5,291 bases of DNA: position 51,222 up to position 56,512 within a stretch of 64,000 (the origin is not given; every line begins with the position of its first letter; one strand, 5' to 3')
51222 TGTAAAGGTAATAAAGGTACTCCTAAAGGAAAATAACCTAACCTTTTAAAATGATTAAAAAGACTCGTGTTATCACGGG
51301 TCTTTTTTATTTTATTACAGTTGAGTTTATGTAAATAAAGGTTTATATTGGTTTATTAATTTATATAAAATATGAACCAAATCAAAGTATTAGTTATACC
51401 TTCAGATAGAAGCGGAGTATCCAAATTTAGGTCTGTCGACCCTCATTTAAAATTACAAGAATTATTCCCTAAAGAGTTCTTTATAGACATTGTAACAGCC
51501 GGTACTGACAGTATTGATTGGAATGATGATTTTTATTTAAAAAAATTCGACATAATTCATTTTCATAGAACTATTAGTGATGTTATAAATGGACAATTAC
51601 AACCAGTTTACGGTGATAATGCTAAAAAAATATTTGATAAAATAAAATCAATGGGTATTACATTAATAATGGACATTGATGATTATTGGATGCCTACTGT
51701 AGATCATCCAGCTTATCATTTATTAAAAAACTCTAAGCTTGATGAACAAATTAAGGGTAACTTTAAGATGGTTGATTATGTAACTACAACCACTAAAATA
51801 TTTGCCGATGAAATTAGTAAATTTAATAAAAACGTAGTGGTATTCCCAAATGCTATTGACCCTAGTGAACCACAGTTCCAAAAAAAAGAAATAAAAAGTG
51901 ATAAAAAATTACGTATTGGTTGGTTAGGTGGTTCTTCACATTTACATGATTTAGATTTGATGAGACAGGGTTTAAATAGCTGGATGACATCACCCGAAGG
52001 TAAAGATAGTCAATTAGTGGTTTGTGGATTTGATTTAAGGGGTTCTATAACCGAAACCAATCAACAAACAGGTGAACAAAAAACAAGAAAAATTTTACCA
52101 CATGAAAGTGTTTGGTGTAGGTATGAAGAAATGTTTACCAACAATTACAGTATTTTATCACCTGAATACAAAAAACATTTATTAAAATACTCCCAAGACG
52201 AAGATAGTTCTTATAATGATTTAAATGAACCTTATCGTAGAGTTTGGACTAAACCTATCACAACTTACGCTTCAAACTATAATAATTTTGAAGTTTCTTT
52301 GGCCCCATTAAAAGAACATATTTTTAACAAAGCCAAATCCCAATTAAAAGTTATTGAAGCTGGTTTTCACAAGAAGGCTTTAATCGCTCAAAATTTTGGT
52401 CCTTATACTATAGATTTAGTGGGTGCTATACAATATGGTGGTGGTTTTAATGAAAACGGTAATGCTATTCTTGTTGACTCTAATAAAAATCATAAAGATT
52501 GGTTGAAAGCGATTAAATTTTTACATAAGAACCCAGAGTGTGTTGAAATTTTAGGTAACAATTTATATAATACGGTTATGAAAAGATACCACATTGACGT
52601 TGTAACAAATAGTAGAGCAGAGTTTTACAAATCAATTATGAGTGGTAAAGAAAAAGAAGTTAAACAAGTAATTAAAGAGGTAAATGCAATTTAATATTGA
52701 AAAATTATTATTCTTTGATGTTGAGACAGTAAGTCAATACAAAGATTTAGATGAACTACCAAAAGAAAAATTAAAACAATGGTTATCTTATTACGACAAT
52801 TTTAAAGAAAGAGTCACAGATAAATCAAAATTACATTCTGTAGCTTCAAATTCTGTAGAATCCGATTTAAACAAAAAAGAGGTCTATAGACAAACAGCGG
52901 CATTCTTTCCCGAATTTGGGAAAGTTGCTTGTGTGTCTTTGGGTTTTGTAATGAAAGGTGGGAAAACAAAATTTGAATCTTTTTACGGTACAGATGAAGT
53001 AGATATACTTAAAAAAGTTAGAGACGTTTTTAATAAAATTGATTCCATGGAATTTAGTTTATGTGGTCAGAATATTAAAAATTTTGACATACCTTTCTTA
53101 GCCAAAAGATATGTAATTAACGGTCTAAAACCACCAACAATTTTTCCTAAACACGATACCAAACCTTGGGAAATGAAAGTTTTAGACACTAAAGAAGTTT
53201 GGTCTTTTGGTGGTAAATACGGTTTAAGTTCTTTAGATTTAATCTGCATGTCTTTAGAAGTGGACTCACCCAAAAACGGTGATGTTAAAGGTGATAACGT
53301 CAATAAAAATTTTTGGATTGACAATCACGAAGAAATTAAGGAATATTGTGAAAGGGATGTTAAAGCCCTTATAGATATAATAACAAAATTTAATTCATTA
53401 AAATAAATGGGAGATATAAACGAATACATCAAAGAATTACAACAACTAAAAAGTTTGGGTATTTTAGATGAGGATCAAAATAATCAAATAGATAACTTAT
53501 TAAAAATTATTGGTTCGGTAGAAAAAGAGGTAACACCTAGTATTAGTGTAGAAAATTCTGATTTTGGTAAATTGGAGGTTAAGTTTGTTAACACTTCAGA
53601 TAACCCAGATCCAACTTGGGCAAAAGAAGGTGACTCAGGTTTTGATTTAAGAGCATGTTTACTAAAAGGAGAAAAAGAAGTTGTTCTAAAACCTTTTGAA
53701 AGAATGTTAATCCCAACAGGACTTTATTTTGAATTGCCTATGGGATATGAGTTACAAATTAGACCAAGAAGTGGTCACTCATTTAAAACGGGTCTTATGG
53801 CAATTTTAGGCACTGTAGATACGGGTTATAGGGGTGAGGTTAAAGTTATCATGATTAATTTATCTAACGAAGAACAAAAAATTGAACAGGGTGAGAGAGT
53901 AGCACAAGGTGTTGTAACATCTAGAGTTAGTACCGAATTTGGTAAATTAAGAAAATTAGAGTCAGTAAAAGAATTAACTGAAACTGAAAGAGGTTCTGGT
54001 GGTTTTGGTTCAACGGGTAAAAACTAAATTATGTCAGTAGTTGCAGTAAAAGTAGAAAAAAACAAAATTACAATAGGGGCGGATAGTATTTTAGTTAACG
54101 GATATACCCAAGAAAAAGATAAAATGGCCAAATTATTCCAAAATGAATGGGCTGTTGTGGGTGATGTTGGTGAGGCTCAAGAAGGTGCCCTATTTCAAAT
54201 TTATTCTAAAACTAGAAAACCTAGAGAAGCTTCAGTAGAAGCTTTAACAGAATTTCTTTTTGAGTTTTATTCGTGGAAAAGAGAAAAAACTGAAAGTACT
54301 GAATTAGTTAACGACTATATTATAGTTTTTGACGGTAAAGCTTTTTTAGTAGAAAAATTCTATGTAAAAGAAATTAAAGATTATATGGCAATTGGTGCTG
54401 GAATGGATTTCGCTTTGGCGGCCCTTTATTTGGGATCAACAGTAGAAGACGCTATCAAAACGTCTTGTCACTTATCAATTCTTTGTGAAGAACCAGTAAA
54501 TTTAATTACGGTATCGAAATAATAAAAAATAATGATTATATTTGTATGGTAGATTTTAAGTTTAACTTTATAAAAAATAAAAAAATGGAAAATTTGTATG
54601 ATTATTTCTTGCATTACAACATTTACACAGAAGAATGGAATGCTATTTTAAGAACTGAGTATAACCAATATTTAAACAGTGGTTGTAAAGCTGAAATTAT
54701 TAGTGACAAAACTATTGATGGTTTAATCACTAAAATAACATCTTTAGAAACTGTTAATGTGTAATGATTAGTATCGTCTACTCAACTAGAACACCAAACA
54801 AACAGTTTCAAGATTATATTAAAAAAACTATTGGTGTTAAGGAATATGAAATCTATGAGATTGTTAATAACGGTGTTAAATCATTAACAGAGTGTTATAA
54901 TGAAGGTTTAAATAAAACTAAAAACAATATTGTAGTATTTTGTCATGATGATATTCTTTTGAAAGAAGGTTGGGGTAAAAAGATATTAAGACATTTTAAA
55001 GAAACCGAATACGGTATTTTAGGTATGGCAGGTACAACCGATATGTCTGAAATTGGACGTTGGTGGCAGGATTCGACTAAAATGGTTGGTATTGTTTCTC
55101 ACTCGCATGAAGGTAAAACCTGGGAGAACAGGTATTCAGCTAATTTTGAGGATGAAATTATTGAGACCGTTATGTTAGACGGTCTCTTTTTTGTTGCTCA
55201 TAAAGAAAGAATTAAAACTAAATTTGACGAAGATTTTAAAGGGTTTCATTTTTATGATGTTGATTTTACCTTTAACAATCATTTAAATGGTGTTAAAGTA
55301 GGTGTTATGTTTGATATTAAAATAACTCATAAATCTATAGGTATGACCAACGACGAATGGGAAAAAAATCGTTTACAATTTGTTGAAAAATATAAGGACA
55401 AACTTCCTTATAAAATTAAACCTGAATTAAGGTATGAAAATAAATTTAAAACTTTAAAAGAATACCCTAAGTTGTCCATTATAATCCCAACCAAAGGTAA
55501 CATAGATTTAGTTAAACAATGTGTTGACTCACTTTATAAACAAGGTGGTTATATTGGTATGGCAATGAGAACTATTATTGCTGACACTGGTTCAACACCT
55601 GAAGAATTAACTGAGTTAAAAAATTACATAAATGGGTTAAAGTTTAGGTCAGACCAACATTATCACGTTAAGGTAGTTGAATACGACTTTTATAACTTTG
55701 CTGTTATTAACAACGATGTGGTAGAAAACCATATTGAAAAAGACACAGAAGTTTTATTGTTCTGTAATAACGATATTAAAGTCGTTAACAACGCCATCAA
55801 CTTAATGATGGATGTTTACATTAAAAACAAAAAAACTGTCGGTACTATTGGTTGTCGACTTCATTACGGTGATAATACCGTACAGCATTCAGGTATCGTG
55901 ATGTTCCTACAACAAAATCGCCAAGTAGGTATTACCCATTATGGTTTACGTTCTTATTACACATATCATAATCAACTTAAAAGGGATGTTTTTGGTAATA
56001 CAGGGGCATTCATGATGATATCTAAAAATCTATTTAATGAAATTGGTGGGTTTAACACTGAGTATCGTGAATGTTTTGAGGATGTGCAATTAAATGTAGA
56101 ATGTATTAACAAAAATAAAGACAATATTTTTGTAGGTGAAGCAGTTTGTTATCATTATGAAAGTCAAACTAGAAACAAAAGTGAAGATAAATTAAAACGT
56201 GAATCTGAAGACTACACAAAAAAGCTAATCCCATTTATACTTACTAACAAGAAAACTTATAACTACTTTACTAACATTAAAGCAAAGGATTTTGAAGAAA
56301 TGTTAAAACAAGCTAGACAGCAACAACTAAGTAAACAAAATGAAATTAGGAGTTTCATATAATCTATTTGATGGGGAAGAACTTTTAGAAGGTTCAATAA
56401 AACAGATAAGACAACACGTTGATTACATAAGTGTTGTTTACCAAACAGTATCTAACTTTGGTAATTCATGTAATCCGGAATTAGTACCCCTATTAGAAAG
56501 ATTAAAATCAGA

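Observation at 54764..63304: Phage-borne fucosylated-glycan (Lewis-antigen-like) biosynthesis island: GT25 + GT11 alpha-1,2-FucT + GT10 alpha-1,3-FucT + GT2s + methyltransferases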

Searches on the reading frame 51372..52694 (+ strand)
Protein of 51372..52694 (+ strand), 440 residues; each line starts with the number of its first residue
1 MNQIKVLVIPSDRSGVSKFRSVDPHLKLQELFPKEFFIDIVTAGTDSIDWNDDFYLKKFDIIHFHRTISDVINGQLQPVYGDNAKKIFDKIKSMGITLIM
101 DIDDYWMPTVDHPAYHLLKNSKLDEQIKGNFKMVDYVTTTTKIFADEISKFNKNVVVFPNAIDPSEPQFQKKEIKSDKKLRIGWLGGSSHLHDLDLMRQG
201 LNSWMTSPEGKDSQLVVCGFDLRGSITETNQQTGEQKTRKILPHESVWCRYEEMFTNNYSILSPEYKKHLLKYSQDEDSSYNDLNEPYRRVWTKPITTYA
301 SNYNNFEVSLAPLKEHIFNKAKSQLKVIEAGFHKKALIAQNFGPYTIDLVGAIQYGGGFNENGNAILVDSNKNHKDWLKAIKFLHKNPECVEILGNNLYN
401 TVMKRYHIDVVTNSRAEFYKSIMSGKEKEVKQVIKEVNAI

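Call 4: search_protein_families(library=pfam, proteins=[window:51372-52694:+], max_evalue=0.1)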
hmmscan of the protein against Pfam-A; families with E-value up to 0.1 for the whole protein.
window:51372-52694:+ (440 aa): 1 family
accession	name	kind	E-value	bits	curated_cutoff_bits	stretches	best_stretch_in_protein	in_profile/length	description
PF13439.12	Glyco_transf_4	-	0.082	13.4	28.5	0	131-165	131-169/170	Glycosyltransferase Family 4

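Call 17: find_related_loci(query=window:51372-52694:+, collection=viral_contigs, flank=10000)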
Query window:51372-52694:+ (440 aa) in viral_contigs; peptide patterns used: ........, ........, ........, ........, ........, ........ (x = any residue, [..] = any of these).
36 stretches matched a pattern; 34 encode a relative of the query (tblastn E <= 1e-3); 33 distinct loci.
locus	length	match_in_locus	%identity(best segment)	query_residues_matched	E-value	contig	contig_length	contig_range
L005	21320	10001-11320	87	1-440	0e+0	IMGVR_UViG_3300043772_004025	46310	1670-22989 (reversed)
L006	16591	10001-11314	79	1-438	0e+0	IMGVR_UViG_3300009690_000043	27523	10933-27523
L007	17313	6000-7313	79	1-438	0e+0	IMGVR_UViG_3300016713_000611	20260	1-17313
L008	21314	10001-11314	79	1-438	0e+0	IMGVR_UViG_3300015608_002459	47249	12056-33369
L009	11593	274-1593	78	1-440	0e+0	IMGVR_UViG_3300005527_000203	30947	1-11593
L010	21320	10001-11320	78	1-440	0e+0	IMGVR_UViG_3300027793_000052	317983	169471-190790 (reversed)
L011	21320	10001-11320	78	1-440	0e+0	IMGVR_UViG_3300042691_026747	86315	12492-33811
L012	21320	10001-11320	78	1-440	0e+0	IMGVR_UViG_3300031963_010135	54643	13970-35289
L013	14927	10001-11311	74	2-440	0e+0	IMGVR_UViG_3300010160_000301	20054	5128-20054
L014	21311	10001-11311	75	1-438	0e+0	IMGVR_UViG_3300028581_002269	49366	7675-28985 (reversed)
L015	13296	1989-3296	74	3-440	0e+0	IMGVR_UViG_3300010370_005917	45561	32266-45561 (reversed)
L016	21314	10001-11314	74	1-439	0e+0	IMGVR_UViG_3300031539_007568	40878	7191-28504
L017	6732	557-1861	73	2-438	0e+0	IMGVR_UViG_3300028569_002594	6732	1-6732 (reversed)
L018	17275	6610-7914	73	2-438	0e+0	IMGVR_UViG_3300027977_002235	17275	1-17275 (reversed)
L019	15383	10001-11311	72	2-440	0e+0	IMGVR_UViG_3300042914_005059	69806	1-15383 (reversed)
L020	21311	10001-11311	72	2-440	0e+0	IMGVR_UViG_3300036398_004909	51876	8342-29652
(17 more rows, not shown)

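Call 25: search_protein_families(library=pfam, proteins=[L020:19488-20171:+, L014:16645-17391:+, L020:18797-19486:+, L015:11525-12310:+, L008:18475-19548:+, L008:19545-20330:+], max_evalue=0.01)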
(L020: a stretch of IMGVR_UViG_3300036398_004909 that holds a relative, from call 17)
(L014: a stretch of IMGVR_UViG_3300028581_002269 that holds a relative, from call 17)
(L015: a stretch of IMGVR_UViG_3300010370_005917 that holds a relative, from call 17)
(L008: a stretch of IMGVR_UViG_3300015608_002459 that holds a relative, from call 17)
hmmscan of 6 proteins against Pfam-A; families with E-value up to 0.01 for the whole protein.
L020:19488-20171:+ (227 aa): 4 families
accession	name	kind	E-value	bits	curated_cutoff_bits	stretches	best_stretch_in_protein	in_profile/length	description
PF01728.25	FtsJ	-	9.1e-05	22.9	24.1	1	37-124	14-105/181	FtsJ-like methyltransferase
PF13847.12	Methyltransf_31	-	0.00023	21.3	27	1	44-151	2-116/145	Methyltransferase domain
PF13649.12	Methyltransf_25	-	0.0035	18.4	27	1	49-140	1-97/97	Methyltransferase domain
PF08242.18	Methyltransf_12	-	0.007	17.5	30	0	50-140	1-96/98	Methyltransferase domain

L014:16645-17391:+ (248 aa): 0 families

L020:18797-19486:+ (229 aa): 1 family
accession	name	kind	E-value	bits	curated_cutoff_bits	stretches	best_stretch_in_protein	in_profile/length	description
PF00535.33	Glycos_transf_2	-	6.4e-15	55.9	23.3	1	4-137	1-129/168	Glycosyl transferase family 2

L015:11525-12310:+ (261 aa): 1 family
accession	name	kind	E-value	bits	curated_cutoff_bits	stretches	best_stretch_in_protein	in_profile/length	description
PF04724.18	Glyco_transf_17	-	2e-28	99.9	26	1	2-184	74-256/348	Glycosyltransferase family 17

L008:18475-19548:+ (357 aa): 1 family
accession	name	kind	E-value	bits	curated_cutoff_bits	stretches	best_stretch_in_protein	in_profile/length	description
PF02350.25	Epimerase_2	-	9.9e-63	212.5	30.6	1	25-354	6-347/347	UDP-N-acetylglucosamine 2-epimerase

L008:19545-20330:+ (261 aa): 4 families
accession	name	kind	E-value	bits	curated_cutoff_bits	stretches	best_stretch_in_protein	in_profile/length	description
PF00535.33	Glycos_transf_2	-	2.4e-12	47.6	23.3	1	5-132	1-129/168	Glycosyl transferase family 2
PF10111.15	Glyco_tranf_2_2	-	2.8e-08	34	27.3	1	16-210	14-206/276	Glycosyltransferase like family 2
PF13641.12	Glyco_tranf_2_3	-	0.0028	18.1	27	0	171-221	164-212/230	Glycosyltransferase like family 2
PF02709.20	Glyco_transf_7C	-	0.0076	16.3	23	0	171-215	24-67/78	N-terminal domain of galactosyltransferase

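Call 26: search_protein_families(library=pfam, proteins=[L008:20364-21200:+, L015:12312-13052:+, L016:17099-17719:+, L016:20328-20918:+], max_evalue=0.01)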
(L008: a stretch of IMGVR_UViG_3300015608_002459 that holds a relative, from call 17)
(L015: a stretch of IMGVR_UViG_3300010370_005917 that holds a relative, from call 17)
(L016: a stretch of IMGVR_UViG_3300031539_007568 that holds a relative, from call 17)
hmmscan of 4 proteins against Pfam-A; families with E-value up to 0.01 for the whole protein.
L008:20364-21200:+ (278 aa): 1 family
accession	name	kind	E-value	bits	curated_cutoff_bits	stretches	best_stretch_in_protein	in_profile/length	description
PF00534.26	Glycos_transf_1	-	0.00069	19.6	26.4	1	129-237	1-123/172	Glycosyl transferases group 1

L015:12312-13052:+ (246 aa): 1 family
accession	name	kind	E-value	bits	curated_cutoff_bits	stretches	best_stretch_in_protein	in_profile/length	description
PF00535.33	Glycos_transf_2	-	0.0053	17.1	23.3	1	45-127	39-118/168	Glycosyl transferase family 2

L016:17099-17719:+ (206 aa): 1 family
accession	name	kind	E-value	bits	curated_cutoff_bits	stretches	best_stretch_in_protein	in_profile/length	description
PF05050.19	Methyltransf_21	-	2.4e-21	77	22.7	1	21-186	1-172/173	Methyltransferase FkbM domain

L016:20328-20918:+ (196 aa): 1 family
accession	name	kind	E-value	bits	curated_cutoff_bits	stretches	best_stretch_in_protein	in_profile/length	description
PF02390.23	Methyltransf_4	-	0.00019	21.4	24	1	23-97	5-84/173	Putative methyltransferase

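Call 41: search_protein_families(library=ncbifam, proteins=[window:51372-52694:+], max_evalue=0.1)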
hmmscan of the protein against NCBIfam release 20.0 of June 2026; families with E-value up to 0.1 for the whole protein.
window:51372-52694:+ (440 aa): 1 family
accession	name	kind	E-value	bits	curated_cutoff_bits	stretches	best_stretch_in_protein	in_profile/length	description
NF033934.1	KCU-star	equivalog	0.075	13.4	85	0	401-429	23-51/57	KCU-star family selenoprotein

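Call 63: search_solved_structures(query=A5, max_evalue=1)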
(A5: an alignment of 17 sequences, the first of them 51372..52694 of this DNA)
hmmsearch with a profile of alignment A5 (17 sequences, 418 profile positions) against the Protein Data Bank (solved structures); distinct sequences matched with E-value up to 1: 5.
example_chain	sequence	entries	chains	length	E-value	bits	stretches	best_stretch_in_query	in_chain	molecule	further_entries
5i45_A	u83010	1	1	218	0.0012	21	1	319-412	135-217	Glycosyl transferases group 1 family protein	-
8dvz_A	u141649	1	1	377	0.088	14.9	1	322-411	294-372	N, N'-diacetylbacillosaminyl-diphospho-undecaprenol alpha-1,3-N-acetylgalactosaminyltransf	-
8dvw_A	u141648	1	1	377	0.099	14.7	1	326-411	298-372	N, N'-diacetylbacillosaminyl-diphospho-undecaprenol alpha-1,3-N-acetylgalactosaminyltransf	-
8dqd_A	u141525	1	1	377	0.1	14.7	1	326-411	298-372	N, N'-diacetylbacillosaminyl-diphospho-undecaprenol alpha-1,3-N-acetylgalactosaminyltransf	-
4bas_A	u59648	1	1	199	0.55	12.3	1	193-224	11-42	ADP-RIBOSYLATION FACTOR, PUTATIVE (SMALL GTPASE, PUTATIVE)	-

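Call 64: search_protein_families(library=pfam, alignment_id=A5, max_evalue=0.1)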
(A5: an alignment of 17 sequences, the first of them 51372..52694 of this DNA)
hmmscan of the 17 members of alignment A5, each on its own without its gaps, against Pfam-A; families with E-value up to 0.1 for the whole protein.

A. member 1, window:51372-52694:+ (440 aa): 1 family
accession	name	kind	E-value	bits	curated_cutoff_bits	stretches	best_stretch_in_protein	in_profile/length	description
PF13439.12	Glyco_transf_4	-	0.082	13.4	28.5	0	131-165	131-169/170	Glycosyltransferase Family 4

B. families by the number of members that match (of 17 scanned): 12 families
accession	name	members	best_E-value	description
PF13439.12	Glyco_transf_4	8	0.0007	Glycosyltransferase Family 4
PF13692.12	Glyco_trans_1_4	5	2.4e-06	Glycosyl transferases group 1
PF00534.26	Glycos_transf_1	3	1e-07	Glycosyl transferases group 1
PF13579.12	Glyco_trans_4_4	2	0.0026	Glycosyl transferase 4-like domain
PF23528.1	Microp_apicomplexa_15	2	0.0068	Apicomplexa microprotein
PF16488.10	ArgoL2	2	0.0074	Argonaute linker 2 domain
PF07745.19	Glyco_hydro_53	2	0.014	Glycosyl hydrolase family 53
PF13524.12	Glyco_trans_1_2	2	0.015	Glycosyl transferase-like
PF11934.14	DUF3452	1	0.0026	Domain of unknown function (DUF3452)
PF01055.32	Glyco_hydro_31_2nd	1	0.003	Glycosyl hydrolases family 31 TIM-barrel domain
PF11737.13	DUF3300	1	0.047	Protein of unknown function (DUF3300)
PF13791.11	Sigma_reg_C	1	0.059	Sigma factor regulator C-terminal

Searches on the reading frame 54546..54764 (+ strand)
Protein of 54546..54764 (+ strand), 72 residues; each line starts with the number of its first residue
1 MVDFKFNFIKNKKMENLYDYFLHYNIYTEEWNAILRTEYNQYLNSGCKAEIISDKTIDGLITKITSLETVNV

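Call 4: search_protein_families(library=pfam, proteins=[window:54546-54764:+], max_evalue=0.1)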
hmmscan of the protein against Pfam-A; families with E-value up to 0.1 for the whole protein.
window:54546-54764:+ (72 aa): 0 families

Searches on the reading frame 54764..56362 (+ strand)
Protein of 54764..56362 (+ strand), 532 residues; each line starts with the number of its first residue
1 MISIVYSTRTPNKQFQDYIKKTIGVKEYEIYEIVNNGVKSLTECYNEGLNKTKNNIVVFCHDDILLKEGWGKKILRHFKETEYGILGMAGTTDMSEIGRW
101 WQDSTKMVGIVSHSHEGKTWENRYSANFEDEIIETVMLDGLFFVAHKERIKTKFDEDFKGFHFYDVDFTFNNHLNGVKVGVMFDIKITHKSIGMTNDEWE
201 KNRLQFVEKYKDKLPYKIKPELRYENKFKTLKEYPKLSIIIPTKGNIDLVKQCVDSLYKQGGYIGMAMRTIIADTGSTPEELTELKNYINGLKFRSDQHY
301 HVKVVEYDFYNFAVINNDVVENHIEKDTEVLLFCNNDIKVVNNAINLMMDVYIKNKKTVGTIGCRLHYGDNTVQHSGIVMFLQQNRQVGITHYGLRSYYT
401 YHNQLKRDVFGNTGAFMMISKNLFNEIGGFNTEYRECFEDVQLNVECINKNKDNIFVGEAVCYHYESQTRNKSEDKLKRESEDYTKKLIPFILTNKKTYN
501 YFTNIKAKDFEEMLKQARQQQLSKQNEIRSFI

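Call 3: search_protein_families(library=pfam, proteins=[window:54764-56362:+], max_evalue=0.1)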
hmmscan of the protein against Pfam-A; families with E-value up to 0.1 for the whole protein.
window:54764-56362:+ (532 aa): 4 families
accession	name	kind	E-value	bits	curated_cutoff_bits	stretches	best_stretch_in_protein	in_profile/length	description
PF13712.12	Glyco_tranf_2_5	-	2.3e-31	109.6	27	1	19-210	22-210/210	Glycosyltransferase like family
PF00535.33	Glycos_transf_2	-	5.5e-14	52.9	23.3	2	238-427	1-167/168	Glycosyl transferase family 2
PF13641.12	Glyco_tranf_2_3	-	1.1e-05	26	27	1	356-480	113-227/230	Glycosyltransferase like family 2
PF13506.12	Glyco_transf_21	-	0.048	13.6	21.7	0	401-443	92-133/174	Glycosyl transferase family 21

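Call 41: search_protein_families(library=ncbifam, proteins=[window:54764-56362:+], max_evalue=0.1)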
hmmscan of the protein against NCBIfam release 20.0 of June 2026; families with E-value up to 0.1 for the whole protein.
window:54764-56362:+ (532 aa): 6 families
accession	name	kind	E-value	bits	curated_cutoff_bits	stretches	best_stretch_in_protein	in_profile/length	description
NF038299.1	EPS_HpsN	equivalog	1e-09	37.8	425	2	235-428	1-181/317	hormogonium polysaccharide biosynthesis glycosyltransferase HpsN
TIGR03965.1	mycofact_glyco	equivalog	7.1e-07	28.4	280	1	44-84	145-185/467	mycofactocin biosynthesis glycosyltransferase MftF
NF041875.1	EPS_EpsD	equivalog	1.4e-06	27.9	370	1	237-470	1-212/325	exopolysaccharide biosynthesis glycosyltransferase EpsD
TIGR04283.1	glyco_like_mftF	equivalog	1.5e-05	24.7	182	0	403-446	129-168/221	TIGR04283 family arsenosugar biosynthesis glycosyltransferase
TIGR03469.1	HpnB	hypoth_equivalog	0.00012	21.2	379.25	1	226-277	35-84/386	hopene-associated glycosyltransferase HpnB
NF033826.1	immun_CdiI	equivalog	0.012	15.9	60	1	435-486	61-109/118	ribonuclease toxin immunity protein CdiI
